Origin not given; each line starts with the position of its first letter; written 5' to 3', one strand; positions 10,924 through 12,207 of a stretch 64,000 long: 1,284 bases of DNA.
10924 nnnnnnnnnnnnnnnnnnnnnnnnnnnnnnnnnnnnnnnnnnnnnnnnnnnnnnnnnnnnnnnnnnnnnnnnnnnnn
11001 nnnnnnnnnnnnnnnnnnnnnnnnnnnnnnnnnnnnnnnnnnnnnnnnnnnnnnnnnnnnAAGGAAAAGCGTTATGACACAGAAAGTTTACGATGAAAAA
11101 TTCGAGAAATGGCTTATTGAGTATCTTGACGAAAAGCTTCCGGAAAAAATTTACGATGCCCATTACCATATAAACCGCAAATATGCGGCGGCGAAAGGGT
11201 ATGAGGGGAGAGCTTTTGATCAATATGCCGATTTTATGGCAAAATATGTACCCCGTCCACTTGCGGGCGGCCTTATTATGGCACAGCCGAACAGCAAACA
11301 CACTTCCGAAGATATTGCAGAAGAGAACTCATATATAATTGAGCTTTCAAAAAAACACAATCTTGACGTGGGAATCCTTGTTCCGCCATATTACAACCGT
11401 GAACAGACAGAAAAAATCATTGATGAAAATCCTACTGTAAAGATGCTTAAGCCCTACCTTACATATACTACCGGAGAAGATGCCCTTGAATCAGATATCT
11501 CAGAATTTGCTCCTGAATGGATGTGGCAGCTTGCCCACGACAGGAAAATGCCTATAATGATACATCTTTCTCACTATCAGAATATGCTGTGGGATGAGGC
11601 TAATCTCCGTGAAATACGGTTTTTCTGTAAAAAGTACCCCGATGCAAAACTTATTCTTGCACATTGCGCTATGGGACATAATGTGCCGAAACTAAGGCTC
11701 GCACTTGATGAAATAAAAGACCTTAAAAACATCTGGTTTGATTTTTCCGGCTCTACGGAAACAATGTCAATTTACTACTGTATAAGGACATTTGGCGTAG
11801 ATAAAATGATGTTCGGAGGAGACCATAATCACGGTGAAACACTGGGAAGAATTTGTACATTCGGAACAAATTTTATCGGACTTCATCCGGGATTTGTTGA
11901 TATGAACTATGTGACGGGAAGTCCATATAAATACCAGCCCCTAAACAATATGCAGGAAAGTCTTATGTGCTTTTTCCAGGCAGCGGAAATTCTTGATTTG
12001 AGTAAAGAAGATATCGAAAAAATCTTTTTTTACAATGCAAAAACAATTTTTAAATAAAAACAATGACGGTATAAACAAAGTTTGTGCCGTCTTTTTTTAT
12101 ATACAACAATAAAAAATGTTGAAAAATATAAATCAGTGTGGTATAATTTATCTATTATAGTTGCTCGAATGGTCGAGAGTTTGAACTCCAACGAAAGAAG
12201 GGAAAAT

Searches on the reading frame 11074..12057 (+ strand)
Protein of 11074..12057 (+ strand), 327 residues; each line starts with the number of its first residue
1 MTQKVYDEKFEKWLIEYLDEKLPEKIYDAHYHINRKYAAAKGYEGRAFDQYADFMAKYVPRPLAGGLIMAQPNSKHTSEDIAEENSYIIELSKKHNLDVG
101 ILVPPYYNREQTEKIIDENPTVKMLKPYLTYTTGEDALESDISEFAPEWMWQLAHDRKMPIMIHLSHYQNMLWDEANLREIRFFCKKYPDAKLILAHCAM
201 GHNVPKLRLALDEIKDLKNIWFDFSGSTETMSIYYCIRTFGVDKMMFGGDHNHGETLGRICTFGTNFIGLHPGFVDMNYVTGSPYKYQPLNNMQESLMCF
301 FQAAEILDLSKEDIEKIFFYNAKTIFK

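Call 27: search_protein_families(library=pfam, proteins=[window:11074-12057:+], max_evalue=0.00001)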
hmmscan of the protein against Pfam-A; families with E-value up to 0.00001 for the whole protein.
window:11074-12057:+ (327 aa): 1 family
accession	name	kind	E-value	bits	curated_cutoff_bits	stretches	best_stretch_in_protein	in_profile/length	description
PF04909.20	Amidohydro_2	-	1.5e-14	54.9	26.4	1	149-326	129-287/289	Amidohydrolase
